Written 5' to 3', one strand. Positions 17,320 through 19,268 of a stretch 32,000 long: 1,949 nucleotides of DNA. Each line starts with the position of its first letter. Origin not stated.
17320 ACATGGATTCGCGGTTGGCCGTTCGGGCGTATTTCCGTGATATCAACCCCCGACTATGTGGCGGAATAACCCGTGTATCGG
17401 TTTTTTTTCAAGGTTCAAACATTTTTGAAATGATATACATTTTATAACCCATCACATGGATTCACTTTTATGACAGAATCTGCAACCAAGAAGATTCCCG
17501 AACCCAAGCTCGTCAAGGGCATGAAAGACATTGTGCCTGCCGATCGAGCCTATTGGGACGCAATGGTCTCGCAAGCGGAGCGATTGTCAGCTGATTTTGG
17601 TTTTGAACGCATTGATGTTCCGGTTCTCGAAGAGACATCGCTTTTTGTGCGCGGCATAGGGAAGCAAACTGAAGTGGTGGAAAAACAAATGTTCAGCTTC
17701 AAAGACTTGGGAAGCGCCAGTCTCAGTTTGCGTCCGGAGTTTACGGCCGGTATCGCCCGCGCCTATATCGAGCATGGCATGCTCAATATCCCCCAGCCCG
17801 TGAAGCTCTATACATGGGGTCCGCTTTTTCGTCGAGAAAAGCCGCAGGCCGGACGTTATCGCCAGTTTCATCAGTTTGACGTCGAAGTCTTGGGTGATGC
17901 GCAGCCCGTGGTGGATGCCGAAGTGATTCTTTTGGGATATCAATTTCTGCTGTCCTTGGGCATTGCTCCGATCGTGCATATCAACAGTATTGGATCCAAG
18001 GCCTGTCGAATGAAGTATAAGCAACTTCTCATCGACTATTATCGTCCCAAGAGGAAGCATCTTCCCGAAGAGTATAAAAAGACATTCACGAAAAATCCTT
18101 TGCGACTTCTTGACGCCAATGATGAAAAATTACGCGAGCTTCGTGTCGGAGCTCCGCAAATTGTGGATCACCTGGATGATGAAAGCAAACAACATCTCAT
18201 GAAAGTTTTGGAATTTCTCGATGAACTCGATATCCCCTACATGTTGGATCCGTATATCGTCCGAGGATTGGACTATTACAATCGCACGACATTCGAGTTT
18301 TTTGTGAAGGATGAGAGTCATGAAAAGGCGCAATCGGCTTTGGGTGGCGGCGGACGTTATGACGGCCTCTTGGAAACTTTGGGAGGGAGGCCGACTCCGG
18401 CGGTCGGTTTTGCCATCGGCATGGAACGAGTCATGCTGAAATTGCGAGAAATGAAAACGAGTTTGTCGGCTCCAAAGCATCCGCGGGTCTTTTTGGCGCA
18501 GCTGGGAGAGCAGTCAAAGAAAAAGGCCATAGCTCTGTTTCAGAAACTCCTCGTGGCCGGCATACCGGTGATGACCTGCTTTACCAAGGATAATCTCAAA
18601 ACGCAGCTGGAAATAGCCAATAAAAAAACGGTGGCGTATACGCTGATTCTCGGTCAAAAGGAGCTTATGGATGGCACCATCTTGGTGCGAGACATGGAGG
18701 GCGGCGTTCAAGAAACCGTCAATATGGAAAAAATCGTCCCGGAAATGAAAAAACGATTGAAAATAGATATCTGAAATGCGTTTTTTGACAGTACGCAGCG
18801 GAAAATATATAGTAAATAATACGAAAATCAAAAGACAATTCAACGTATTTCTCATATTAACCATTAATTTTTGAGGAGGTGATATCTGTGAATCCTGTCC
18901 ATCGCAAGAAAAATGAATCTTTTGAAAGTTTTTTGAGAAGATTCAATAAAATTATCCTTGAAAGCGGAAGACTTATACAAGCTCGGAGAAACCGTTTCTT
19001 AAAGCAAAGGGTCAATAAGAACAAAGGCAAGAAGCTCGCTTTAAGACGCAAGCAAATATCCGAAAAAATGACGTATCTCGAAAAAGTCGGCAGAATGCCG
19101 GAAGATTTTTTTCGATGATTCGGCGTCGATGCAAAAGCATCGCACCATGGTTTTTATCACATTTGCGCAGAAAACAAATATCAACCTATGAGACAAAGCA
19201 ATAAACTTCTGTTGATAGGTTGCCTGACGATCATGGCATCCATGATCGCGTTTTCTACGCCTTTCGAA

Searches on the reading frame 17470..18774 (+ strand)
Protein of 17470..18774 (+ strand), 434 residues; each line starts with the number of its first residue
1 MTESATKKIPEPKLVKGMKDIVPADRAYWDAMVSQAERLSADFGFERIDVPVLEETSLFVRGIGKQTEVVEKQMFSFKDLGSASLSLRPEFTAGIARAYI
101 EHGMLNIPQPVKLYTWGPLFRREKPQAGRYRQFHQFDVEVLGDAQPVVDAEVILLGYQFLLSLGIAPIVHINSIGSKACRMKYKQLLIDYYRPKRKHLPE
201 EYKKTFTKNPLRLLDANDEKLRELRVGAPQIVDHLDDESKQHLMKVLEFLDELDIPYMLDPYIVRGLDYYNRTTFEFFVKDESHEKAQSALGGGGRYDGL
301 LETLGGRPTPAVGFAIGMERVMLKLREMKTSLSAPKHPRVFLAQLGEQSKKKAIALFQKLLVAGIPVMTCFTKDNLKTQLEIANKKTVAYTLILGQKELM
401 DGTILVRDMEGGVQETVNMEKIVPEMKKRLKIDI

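Call 5: search_protein_families(library=pfam, proteins=[window:17470-18774:+], max_evalue=0.001)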
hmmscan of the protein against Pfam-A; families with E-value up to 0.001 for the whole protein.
window:17470-18774:+ (434 aa): 3 families
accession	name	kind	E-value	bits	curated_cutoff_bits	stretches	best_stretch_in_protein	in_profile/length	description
PF13393.11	tRNA-synt_His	-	1.3e-39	136.8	25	1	17-321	1-308/308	Histidyl-tRNA synthetase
PF00587.30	tRNA-synt_2b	-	1.7e-12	48.2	29.3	1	75-324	1-174/179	tRNA synthetase class II core domain (G, H, P, S and T)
PF03129.25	HGTP_anticodon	-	4.4e-10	40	21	1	340-428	2-93/94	Anticodon binding domain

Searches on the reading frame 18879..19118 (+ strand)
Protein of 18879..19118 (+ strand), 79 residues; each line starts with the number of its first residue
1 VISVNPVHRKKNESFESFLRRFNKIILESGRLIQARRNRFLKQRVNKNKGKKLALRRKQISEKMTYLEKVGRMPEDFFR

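Call 91: search_protein_families(library=pfam, proteins=[window:18879-19118:+], max_evalue=0.001)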
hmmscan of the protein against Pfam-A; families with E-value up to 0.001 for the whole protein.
window:18879-19118:+ (79 aa): 1 family
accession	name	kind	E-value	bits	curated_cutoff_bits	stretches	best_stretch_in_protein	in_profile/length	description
PF01165.25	Ribosomal_S21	-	0.00021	21.4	27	1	7-59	2-54/55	Ribosomal protein S21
